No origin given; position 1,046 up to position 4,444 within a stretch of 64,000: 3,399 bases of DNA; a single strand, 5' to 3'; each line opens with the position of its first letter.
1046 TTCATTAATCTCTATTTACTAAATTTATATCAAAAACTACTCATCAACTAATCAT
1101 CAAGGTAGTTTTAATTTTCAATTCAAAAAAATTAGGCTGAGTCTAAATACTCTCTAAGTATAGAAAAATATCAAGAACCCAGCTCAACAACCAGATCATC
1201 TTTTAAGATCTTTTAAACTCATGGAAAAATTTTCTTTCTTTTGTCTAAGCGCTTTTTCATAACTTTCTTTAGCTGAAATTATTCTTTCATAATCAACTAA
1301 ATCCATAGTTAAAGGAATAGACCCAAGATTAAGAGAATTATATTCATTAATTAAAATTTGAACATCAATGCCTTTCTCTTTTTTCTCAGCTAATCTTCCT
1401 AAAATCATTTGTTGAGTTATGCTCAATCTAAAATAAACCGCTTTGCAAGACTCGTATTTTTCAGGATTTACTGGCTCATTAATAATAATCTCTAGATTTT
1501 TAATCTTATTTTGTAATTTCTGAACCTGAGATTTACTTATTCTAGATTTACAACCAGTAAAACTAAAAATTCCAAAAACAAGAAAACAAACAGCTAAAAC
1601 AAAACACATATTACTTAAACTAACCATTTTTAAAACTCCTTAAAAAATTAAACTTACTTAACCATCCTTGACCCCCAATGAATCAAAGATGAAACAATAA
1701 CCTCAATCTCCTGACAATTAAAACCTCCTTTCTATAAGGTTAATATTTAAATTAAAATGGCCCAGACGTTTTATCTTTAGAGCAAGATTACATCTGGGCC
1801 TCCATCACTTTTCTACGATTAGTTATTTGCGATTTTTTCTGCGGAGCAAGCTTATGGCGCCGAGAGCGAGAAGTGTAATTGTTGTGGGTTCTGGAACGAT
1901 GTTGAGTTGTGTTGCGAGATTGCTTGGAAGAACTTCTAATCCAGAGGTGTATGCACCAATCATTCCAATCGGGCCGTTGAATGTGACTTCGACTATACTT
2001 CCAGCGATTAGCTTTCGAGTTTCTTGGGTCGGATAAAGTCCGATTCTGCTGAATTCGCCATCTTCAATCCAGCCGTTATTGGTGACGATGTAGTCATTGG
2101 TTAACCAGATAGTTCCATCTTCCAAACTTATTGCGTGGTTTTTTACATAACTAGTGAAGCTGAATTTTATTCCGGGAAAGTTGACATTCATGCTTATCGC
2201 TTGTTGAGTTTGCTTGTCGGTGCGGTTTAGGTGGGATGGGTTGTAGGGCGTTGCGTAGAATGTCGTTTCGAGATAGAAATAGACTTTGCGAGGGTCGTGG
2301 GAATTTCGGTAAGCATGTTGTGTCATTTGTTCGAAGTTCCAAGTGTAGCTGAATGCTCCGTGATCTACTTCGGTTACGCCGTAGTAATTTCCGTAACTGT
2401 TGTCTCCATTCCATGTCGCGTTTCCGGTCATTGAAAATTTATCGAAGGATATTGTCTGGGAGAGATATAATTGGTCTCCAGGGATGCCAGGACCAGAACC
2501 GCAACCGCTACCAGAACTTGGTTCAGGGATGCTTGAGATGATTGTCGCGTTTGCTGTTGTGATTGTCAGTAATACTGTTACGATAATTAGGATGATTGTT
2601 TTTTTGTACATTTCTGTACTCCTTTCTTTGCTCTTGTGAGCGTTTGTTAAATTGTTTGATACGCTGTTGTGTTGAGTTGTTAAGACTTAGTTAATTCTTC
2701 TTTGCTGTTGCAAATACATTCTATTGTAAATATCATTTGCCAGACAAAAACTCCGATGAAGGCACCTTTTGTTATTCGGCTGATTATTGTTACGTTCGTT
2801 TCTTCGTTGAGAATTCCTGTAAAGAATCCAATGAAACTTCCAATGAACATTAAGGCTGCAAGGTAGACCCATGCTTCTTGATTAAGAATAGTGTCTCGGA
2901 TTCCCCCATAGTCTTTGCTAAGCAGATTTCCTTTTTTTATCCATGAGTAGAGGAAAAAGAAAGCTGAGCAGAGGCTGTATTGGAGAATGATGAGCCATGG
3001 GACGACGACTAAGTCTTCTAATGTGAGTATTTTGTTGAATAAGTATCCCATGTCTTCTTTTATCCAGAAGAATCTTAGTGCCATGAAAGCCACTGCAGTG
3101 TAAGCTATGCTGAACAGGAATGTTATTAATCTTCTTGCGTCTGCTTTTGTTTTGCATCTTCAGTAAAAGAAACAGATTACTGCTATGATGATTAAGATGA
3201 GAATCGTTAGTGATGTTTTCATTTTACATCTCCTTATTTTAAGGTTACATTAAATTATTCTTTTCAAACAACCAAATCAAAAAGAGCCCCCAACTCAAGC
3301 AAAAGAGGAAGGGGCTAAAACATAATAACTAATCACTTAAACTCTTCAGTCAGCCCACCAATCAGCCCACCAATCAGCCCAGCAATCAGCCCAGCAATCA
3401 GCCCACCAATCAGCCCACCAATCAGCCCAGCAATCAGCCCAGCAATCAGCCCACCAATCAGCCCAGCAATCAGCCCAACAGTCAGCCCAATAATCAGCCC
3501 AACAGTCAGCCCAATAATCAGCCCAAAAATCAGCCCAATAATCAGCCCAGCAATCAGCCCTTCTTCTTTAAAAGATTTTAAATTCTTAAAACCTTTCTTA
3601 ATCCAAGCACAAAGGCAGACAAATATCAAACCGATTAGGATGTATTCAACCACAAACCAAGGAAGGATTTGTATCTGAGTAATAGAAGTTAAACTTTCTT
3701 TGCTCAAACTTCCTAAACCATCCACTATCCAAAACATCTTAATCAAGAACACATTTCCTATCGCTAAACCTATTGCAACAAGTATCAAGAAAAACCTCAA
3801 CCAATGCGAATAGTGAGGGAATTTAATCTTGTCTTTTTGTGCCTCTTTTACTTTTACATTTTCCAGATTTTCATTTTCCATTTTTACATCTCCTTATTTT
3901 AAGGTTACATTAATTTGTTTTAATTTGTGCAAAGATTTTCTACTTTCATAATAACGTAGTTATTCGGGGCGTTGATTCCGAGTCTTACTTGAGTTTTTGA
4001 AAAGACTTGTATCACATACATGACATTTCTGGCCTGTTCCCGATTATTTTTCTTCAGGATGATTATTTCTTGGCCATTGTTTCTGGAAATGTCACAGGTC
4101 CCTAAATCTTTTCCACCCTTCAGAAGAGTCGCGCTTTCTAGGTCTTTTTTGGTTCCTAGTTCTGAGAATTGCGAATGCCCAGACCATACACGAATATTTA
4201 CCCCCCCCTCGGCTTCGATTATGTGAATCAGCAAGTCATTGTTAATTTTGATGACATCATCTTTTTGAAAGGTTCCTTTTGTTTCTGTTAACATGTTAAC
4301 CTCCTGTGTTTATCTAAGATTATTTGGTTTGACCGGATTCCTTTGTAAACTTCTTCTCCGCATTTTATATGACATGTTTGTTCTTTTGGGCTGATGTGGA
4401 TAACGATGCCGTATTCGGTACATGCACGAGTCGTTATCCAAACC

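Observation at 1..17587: Domain-level mosaic: a 17-kb bacterial/phage-style gene array joined to an archaeal chromosome segment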

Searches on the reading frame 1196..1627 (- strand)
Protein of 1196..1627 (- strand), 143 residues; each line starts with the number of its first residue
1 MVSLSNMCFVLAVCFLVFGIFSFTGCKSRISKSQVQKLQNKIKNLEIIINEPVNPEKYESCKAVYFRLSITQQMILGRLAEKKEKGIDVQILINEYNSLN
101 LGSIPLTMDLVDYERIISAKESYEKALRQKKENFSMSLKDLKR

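Call 6: search_protein_families(library=pfam, proteins=[window:1196-1627:-], max_evalue=0.01)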
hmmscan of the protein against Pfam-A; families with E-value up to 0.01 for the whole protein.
window:1196-1627:- (143 aa): 0 families

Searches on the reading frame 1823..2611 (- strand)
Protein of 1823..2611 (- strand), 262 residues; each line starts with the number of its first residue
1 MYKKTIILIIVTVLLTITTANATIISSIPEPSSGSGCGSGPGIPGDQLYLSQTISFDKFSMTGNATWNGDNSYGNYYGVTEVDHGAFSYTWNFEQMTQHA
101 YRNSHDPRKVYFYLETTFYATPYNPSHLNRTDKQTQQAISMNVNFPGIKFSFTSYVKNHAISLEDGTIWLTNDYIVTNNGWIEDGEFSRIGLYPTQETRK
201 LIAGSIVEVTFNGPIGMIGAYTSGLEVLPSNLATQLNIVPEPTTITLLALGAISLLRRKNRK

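Call 6: search_protein_families(library=pfam, proteins=[window:1823-2611:-], max_evalue=0.01)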
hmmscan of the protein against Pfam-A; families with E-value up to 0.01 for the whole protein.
window:1823-2611:- (262 aa): 1 family
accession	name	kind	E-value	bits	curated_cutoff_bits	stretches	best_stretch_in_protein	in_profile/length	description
PF07589.16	PEP-CTERM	-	4e-06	27.1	20.7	1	239-261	2-23/24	PEP-CTERM motif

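Call 11: find_encoding_contigs(protein=window:1823-2611:-, flank=10000, max_places=6)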
Protein window:1823-2611:- (262 aa): 2 contigs read that carry it; 2 places shown.
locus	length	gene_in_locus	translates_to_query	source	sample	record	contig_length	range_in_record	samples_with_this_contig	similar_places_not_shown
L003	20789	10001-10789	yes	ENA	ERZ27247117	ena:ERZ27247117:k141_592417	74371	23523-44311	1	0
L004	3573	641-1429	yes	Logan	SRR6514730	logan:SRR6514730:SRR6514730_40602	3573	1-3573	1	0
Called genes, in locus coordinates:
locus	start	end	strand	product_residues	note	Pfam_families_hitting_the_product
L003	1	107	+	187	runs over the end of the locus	-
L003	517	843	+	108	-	-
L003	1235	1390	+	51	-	-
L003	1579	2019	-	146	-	PF01797:Y1_Tnp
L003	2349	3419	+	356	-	-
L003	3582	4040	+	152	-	PF16697:Yop-YscD_cpl, PF00498:FHA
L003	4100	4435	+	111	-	-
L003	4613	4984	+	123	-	-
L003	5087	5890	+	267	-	-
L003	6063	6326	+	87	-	-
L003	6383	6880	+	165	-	-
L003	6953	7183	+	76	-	-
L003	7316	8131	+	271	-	-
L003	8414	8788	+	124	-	-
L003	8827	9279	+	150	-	-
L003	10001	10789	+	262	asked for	PF07589:PEP_exosort_dom (faint)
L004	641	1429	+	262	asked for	PF07589:PEP_exosort_dom (faint)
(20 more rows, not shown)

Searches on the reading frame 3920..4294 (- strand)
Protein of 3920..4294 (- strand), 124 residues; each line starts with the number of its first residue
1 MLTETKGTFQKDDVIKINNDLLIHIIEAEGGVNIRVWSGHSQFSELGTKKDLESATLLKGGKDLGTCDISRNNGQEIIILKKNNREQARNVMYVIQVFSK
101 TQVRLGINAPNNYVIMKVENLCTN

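Call 6: search_protein_families(library=pfam, proteins=[window:3920-4294:-], max_evalue=0.01)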
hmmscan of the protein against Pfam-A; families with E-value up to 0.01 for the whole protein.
window:3920-4294:- (124 aa): 1 family
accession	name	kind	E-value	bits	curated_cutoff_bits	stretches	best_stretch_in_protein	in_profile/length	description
PF02599.21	CsrA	-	0.00041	20.7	27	1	70-116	5-43/53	Global regulator protein family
